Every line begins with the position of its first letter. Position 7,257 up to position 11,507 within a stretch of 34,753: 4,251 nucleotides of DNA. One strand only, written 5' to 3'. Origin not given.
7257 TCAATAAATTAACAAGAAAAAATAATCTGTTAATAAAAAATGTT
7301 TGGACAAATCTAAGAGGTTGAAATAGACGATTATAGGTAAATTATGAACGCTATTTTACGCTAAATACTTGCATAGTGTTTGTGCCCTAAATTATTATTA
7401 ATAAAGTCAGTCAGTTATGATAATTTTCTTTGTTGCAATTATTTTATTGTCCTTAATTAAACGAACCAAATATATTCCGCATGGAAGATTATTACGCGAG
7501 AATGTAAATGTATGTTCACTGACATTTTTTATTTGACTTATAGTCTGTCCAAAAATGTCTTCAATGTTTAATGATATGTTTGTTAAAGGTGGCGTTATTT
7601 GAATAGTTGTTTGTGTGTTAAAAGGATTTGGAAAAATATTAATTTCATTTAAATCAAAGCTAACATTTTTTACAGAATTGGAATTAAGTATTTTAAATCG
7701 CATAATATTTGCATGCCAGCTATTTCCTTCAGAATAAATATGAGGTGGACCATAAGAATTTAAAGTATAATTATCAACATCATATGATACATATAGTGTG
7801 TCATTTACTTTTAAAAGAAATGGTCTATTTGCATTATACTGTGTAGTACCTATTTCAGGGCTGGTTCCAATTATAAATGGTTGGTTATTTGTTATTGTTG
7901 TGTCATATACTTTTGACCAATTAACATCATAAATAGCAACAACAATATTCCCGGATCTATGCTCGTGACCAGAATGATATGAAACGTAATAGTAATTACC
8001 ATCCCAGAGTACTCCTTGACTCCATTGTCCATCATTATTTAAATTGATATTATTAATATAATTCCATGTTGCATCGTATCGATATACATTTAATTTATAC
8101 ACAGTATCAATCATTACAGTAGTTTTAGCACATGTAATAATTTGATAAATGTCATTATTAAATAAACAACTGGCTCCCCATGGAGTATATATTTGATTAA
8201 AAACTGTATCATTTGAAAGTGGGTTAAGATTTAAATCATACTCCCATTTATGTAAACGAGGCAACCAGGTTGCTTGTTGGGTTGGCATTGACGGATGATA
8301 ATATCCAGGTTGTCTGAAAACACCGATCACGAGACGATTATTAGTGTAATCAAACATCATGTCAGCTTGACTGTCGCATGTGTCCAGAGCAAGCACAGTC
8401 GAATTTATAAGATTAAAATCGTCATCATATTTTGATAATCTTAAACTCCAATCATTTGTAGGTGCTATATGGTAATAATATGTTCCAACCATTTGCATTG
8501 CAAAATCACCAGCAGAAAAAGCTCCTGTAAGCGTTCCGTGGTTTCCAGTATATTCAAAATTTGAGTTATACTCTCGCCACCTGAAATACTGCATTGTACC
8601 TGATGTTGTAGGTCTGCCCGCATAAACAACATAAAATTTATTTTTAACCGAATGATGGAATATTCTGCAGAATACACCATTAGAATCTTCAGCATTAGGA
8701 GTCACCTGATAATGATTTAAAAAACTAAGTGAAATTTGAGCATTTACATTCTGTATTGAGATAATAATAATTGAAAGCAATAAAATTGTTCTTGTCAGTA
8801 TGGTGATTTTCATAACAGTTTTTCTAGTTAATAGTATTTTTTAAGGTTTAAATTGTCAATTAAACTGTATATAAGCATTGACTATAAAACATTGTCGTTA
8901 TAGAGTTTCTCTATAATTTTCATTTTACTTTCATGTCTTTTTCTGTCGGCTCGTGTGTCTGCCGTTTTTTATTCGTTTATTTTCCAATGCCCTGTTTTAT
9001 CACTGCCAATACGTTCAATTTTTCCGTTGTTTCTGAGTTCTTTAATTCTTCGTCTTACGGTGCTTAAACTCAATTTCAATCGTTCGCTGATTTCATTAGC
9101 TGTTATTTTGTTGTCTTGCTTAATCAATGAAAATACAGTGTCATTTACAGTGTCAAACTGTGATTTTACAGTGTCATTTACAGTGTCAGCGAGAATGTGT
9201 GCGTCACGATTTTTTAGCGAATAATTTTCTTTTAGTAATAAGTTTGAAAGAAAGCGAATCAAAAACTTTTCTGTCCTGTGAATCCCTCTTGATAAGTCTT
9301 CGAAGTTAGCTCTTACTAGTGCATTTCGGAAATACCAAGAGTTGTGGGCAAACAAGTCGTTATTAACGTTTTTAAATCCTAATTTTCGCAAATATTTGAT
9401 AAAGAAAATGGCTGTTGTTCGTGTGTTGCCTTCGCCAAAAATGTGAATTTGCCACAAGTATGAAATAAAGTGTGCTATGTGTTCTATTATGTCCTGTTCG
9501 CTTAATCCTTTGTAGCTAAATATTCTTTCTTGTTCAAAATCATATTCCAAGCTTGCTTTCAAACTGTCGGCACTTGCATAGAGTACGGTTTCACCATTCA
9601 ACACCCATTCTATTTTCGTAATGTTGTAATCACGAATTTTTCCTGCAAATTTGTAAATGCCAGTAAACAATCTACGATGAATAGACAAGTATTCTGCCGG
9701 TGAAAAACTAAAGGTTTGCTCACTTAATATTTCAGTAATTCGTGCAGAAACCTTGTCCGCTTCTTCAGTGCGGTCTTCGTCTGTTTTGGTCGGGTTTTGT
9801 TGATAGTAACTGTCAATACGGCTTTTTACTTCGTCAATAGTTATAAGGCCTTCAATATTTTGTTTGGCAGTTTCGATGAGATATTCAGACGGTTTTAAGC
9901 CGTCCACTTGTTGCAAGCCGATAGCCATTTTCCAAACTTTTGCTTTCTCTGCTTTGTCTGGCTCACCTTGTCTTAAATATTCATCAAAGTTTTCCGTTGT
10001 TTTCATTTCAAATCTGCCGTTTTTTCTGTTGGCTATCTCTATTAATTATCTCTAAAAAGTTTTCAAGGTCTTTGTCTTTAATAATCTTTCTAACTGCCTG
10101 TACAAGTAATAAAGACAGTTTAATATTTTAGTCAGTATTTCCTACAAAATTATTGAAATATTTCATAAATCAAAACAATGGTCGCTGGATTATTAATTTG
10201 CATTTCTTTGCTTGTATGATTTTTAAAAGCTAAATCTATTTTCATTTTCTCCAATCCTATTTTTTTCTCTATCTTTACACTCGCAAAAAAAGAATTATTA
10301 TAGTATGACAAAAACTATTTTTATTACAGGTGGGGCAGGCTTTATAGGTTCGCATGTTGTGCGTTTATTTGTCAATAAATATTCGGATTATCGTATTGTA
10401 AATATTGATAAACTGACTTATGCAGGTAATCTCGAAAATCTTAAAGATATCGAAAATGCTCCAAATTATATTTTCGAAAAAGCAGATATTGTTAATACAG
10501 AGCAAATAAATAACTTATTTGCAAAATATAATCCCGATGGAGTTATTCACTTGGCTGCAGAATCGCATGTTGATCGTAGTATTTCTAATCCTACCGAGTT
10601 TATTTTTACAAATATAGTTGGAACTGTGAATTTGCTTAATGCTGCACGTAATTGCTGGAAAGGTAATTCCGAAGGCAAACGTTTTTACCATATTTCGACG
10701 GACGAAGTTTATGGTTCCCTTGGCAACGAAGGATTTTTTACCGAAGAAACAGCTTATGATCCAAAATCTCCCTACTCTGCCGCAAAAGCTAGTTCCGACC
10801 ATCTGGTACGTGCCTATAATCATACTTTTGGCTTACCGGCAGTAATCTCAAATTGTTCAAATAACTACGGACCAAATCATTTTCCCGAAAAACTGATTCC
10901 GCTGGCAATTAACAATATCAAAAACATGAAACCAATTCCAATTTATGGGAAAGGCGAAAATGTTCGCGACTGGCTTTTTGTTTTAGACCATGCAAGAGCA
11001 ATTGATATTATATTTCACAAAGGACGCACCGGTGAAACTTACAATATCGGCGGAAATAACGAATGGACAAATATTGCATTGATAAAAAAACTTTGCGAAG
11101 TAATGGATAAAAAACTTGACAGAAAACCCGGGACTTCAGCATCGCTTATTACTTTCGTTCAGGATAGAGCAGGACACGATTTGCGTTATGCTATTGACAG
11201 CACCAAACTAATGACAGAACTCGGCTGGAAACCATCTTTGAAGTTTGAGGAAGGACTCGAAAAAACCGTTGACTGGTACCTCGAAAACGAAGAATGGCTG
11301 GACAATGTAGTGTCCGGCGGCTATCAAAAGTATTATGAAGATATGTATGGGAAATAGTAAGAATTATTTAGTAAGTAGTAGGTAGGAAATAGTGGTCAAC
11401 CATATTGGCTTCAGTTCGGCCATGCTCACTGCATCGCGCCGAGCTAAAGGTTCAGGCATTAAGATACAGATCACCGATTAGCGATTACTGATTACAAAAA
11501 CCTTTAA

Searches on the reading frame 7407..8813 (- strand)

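Call 82: search_protein_families(library=pfam, proteins=[window:7407-8813:-], max_evalue=0.00001)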
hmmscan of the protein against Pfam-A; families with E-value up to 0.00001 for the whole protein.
window:7407-8813:- (468 aa): 1 family
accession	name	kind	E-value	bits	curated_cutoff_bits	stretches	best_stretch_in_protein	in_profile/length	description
PF18962.6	Por_Secre_tail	-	4.9e-10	40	27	1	393-466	1-75/75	Secretion system C-terminal sorting domain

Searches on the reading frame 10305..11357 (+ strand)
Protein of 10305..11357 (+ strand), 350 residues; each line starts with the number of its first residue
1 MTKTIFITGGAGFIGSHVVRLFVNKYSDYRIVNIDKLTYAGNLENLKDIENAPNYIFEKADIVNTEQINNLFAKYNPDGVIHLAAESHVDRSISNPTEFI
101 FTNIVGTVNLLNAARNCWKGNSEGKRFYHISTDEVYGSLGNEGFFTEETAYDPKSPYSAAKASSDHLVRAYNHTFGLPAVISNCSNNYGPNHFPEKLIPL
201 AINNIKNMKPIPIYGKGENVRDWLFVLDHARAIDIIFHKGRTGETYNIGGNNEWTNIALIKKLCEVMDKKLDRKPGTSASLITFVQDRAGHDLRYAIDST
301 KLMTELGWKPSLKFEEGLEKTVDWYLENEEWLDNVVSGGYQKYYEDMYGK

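Call 82: search_protein_families(library=pfam, proteins=[window:10305-11357:+], max_evalue=0.00001)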
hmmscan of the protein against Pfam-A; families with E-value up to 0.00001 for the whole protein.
window:10305-11357:+ (350 aa): 6 families
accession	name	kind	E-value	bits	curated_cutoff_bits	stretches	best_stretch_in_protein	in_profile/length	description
PF16363.11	GDP_Man_Dehyd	-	4.4e-96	322.7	27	1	6-321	1-332/332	GDP-mannose 4,6 dehydratase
PF01370.27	Epimerase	-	5.7e-68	229.3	20.9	1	5-249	1-240/240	NAD dependent epimerase/dehydratase family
PF02719.21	Polysacc_synt_2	-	2.7e-15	56.8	20.2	1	5-134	1-130/293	Polysaccharide biosynthesis protein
PF01073.25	3Beta_HSD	-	3.1e-14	53.1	22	1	7-228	2-220/280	3-beta hydroxysteroid dehydrogenase/isomerase family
PF04321.23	RmlD_sub_bind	-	6.2e-14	52.2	27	1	4-174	2-142/287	RmlD substrate binding domain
PF07993.18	NAD_binding_4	-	6.2e-10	39.1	20.1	1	78-186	90-206/258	Male sterility protein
